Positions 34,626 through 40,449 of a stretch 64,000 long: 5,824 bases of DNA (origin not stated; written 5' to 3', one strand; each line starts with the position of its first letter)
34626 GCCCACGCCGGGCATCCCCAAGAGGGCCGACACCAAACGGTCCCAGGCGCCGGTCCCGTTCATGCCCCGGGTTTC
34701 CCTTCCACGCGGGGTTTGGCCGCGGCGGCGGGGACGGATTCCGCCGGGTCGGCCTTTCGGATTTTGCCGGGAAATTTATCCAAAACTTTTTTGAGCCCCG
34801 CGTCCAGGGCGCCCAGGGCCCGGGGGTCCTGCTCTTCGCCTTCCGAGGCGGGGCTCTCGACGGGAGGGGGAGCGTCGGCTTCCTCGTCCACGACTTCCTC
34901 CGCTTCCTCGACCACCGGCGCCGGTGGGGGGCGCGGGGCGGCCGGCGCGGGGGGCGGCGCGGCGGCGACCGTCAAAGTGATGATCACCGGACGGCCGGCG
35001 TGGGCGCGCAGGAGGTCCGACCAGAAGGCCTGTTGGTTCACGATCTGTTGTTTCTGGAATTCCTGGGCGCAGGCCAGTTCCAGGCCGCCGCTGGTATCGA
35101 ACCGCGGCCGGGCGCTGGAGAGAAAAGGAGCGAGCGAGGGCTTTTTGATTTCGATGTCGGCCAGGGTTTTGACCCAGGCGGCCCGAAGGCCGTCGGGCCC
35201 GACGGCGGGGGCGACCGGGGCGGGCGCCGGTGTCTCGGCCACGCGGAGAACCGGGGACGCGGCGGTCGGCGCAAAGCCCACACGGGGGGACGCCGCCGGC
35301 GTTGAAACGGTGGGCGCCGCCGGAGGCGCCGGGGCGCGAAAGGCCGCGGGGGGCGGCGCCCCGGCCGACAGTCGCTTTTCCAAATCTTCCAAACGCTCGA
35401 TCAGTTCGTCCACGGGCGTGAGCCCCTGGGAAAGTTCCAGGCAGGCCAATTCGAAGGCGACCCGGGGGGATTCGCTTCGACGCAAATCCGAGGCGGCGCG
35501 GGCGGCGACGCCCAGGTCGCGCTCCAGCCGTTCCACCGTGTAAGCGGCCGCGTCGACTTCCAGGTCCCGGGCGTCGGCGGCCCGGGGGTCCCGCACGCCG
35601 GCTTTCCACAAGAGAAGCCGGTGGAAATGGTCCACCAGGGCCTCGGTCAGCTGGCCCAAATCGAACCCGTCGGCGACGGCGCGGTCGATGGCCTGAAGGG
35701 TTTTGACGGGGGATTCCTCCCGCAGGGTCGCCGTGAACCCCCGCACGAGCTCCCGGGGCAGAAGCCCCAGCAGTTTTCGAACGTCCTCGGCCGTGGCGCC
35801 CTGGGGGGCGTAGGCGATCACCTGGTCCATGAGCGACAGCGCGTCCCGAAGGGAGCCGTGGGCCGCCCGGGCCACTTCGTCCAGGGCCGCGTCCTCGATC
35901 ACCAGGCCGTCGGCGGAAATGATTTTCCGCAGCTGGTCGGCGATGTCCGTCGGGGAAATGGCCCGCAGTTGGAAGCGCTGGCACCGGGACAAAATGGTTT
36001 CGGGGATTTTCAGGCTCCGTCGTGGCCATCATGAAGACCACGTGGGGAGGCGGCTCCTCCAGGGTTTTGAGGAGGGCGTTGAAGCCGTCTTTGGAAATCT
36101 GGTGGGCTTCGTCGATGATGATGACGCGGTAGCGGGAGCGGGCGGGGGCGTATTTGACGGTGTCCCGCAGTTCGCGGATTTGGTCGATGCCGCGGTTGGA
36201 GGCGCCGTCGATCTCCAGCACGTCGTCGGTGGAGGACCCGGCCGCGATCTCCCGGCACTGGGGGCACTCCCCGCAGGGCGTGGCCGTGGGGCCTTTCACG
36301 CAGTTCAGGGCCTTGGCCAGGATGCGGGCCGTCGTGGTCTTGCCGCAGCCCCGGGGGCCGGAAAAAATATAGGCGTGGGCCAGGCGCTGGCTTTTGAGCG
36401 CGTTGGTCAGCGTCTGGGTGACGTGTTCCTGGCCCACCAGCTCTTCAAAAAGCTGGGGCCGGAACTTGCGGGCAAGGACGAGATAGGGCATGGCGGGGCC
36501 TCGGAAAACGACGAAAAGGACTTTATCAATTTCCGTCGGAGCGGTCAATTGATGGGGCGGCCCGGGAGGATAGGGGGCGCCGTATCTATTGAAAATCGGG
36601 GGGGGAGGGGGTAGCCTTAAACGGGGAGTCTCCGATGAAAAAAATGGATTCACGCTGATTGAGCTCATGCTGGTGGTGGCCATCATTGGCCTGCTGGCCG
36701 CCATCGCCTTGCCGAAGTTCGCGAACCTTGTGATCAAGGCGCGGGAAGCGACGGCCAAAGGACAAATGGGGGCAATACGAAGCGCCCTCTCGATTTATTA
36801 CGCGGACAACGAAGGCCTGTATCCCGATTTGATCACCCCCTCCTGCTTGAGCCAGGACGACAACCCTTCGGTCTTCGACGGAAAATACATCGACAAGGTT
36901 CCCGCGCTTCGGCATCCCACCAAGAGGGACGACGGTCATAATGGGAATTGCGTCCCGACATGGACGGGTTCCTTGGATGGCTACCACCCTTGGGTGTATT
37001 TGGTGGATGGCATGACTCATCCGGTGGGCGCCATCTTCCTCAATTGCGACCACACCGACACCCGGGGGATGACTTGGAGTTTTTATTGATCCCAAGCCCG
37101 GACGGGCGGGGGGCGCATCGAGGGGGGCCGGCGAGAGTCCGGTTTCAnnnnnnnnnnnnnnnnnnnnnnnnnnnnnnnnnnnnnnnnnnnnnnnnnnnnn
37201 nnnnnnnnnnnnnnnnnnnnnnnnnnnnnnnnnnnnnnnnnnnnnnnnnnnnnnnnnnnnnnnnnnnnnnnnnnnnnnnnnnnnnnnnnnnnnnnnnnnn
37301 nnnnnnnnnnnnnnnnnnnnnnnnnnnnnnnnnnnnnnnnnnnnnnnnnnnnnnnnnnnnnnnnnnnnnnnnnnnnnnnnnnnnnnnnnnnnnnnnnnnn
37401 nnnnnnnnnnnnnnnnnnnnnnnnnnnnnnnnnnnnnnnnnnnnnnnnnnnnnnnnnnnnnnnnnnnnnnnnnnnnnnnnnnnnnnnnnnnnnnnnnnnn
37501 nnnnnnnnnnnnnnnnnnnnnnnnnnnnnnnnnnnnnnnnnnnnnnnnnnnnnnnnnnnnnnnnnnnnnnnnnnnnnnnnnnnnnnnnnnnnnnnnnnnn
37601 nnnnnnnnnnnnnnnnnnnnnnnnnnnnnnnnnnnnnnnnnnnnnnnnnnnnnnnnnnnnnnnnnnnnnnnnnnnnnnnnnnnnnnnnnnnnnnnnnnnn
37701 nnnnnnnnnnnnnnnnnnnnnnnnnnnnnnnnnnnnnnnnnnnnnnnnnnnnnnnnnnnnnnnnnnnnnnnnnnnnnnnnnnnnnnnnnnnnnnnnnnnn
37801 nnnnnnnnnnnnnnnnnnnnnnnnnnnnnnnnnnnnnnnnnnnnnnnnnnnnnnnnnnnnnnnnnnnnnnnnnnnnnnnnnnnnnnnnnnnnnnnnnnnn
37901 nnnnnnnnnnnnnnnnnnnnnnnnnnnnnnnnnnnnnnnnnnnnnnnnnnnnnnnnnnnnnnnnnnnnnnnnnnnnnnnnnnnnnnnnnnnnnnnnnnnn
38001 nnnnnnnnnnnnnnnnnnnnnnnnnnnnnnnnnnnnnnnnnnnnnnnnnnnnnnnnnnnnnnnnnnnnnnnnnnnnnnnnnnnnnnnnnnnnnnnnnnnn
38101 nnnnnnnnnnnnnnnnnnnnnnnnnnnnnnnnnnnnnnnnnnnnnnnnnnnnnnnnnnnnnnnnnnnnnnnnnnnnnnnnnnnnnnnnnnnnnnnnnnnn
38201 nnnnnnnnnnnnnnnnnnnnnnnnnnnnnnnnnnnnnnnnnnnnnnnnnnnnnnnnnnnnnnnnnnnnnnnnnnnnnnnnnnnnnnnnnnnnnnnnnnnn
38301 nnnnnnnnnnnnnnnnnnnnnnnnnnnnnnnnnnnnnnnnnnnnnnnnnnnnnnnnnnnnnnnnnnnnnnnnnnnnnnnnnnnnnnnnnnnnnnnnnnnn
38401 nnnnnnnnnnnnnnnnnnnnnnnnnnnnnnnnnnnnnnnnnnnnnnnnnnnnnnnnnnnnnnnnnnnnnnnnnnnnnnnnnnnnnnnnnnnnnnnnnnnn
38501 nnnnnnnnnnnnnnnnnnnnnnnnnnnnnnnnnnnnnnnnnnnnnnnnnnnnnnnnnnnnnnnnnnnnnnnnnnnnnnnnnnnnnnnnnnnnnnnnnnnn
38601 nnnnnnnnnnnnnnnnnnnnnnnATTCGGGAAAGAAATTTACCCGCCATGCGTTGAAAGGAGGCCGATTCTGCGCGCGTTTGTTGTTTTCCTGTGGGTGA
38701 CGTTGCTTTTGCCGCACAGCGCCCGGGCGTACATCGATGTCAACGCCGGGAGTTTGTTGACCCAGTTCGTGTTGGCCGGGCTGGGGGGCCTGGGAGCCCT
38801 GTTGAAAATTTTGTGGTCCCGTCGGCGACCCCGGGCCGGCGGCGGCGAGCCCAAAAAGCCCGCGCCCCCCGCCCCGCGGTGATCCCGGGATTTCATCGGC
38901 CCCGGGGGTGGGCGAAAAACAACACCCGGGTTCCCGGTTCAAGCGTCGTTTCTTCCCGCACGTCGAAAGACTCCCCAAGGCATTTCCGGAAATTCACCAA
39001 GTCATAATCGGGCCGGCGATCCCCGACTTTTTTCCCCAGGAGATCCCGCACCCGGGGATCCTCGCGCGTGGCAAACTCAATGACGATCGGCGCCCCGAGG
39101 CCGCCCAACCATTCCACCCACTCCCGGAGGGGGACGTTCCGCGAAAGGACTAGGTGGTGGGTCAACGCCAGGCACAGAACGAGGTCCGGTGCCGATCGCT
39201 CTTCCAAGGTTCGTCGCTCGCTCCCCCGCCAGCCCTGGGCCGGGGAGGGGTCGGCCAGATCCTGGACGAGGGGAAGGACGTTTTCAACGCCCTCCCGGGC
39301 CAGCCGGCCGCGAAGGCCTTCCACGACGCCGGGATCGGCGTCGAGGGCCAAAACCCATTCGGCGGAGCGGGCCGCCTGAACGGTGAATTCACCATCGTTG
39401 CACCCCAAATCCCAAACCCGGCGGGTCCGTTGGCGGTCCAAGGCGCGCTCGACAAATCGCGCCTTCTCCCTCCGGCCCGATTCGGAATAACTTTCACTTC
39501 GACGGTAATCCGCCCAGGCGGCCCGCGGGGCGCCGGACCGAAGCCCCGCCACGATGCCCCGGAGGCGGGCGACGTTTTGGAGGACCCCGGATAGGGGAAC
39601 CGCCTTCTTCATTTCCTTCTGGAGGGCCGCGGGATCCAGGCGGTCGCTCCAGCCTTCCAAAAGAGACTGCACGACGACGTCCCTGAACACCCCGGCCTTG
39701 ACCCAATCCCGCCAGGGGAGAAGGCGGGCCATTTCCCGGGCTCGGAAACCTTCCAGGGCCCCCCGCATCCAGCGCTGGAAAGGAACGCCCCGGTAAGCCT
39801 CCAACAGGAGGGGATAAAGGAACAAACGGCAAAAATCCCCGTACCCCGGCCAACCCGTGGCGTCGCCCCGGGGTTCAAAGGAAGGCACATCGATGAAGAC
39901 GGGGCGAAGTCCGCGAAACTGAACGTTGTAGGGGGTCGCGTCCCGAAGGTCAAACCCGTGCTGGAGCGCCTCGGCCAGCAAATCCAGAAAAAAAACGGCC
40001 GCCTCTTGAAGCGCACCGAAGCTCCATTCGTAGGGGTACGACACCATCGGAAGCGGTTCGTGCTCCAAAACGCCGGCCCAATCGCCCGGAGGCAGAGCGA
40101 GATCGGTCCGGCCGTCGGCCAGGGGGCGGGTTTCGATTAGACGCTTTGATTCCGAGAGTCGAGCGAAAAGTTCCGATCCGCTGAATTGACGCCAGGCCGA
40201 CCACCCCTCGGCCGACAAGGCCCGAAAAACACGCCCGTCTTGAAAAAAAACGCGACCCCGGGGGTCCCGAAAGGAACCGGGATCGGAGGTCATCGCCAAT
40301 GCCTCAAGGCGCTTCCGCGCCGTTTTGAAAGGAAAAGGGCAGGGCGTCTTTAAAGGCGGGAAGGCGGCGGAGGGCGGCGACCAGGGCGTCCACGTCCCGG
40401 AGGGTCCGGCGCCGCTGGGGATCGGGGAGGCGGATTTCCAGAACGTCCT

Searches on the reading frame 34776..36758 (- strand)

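Call 42: search_protein_families(library=pfam, max_evalue=0.001, proteins=[window:34776-36758:-])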
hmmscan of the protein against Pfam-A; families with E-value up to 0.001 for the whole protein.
window:34776-36758:- (660 aa): 12 families
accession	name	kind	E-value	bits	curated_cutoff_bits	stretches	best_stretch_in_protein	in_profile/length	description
PF13177.12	DNA_pol3_delta2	-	1.2e-37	129.8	27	1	109-250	1-142/161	DNA polymerase III, delta subunit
PF00004.35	AAA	-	1.3e-12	48.7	21.2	1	131-254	2-116/131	ATPase family associated with various cellular activities (AAA)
PF13401.12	AAA_22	-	2.4e-07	31.5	27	1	130-241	8-119/130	AAA domain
PF05496.18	RuvB_N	-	2.9e-07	30.8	27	1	100-164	2-70/159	Holliday junction DNA helicase RuvB P-loop domain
PF13191.12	AAA_16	-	5.6e-07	30.6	32.6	1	106-241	1-165/167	AAA ATPase domain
PF13604.12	AAA_30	-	2.6e-05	24.5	27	1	118-242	11-121/191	AAA domain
PF03215.21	Rad17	-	3.6e-05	24.2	23.8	1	98-152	12-70/186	Rad17 P-loop domain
PF04851.21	ResIII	-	4.8e-05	23.8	22.5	0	201-245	117-160/164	Type III restriction enzyme, res subunit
PF07728.20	AAA_5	-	5.7e-05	23.6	22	1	131-236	3-93/139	AAA domain (dynein-related subfamily)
PF00270.35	DEAD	-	0.00054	20.2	26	0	207-252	115-164/167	DEAD/DEAH box helicase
PF13173.12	AAA_14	-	0.00055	20.4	27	0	129-223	4-76/129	AAA domain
PF07724.20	AAA_2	-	0.00056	20.4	27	1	130-235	6-101/166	AAA domain (Cdc48 subfamily)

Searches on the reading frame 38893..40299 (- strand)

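Call 16: search_protein_families(library=pfam, max_evalue=0.001, proteins=[window:38893-40299:-])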
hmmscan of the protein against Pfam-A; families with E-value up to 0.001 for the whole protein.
window:38893-40299:- (468 aa): 1 family
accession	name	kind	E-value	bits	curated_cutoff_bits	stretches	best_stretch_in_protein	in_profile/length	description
PF13649.12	Methyltransf_25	-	0.00026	22.1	27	0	295-351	1-58/97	Methyltransferase domain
